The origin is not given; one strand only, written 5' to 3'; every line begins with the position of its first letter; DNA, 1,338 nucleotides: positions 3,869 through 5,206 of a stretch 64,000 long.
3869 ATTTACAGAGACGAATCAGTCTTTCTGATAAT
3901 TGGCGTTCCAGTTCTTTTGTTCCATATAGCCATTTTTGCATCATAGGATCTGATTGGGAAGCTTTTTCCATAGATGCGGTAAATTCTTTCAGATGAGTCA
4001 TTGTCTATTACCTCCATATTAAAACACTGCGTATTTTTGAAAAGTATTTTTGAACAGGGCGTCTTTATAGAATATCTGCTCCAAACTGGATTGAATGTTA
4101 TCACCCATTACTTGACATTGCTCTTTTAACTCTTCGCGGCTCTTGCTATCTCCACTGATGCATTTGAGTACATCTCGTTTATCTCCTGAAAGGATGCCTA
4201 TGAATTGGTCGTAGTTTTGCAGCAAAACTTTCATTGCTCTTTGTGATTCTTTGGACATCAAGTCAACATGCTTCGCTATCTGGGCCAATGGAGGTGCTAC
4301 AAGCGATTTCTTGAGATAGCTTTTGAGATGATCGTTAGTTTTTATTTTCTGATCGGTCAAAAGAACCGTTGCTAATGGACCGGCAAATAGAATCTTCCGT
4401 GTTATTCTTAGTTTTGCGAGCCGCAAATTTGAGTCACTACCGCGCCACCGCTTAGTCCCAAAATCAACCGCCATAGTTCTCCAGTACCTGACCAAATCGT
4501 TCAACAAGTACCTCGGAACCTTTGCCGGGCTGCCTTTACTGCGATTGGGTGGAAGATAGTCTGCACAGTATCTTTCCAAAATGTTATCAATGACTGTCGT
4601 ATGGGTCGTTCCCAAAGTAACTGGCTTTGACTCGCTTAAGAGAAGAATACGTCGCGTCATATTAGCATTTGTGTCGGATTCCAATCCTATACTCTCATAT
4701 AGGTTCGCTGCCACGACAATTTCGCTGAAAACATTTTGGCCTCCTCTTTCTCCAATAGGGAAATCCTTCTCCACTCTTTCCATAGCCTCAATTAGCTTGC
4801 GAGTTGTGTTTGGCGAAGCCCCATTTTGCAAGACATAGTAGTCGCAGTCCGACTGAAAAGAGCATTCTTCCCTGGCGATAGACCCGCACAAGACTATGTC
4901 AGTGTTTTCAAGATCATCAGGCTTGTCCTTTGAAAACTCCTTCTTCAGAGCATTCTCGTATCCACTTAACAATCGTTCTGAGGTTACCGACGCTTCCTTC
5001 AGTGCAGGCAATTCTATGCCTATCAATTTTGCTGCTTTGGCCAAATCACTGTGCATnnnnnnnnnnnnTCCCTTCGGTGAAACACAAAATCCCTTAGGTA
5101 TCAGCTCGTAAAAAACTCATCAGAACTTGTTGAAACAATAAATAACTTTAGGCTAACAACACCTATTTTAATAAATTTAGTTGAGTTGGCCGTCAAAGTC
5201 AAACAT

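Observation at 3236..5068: Low-GC three-gene cassette next to tRNA-Leu: nucleotidyltransferase, small helical protein and NDT-like protein (candidate conflict system)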

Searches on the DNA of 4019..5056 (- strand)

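Call 82: search_dna_similar(query=L104:211-1706:+, collection=ecoli_genomes, mode=near, max_rows=12)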
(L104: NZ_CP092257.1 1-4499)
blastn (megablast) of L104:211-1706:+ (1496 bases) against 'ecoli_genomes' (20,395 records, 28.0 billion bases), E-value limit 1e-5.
Records with a match: 1; places in all: 1; records where one place covers at least 80% of the query: 1.
Genomes with a match: 1 of 5426; with a place that covers at least 80% of the query: 1. Places per genome that has any: lowest 1, median 1, highest 1. On chromosomes: 0 places; on plasmids: 1.
Best place of each record, by identity: >=99% 1.
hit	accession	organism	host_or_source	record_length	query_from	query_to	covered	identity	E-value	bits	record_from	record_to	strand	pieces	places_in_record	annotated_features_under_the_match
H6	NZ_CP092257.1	Escherichia coli strain ISHS7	Felix catus domesticus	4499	1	1496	100%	100.0%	0e+0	2763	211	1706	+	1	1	nucleotidyltransferase domain-containing protein | HD domain-containing protein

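Call 84: get_annotated_region(hit=H6, flank=1500)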
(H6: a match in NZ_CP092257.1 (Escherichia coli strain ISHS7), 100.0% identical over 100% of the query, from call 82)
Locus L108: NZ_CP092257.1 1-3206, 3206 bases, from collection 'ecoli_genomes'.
description: Escherichia coli strain ISHS7 plasmid pISHS7_5, complete sequence
organism: Escherichia coli strain ISHS7 (NCBI taxid 562)
replicon: plasmid pISHS7_5; assembly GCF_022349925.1
host: Felix catus domesticus; source: feces; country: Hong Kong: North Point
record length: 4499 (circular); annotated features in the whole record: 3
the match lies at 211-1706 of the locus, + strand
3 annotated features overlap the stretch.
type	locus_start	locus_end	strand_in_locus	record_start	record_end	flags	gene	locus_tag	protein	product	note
CDS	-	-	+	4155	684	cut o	-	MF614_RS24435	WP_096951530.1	HD domain-containing protein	-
CDS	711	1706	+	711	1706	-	-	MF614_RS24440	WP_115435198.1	nucleotidyltransferase domain-containing protein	-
CDS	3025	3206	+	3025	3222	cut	-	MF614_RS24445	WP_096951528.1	Rop family plasmid primer RNA-binding protein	-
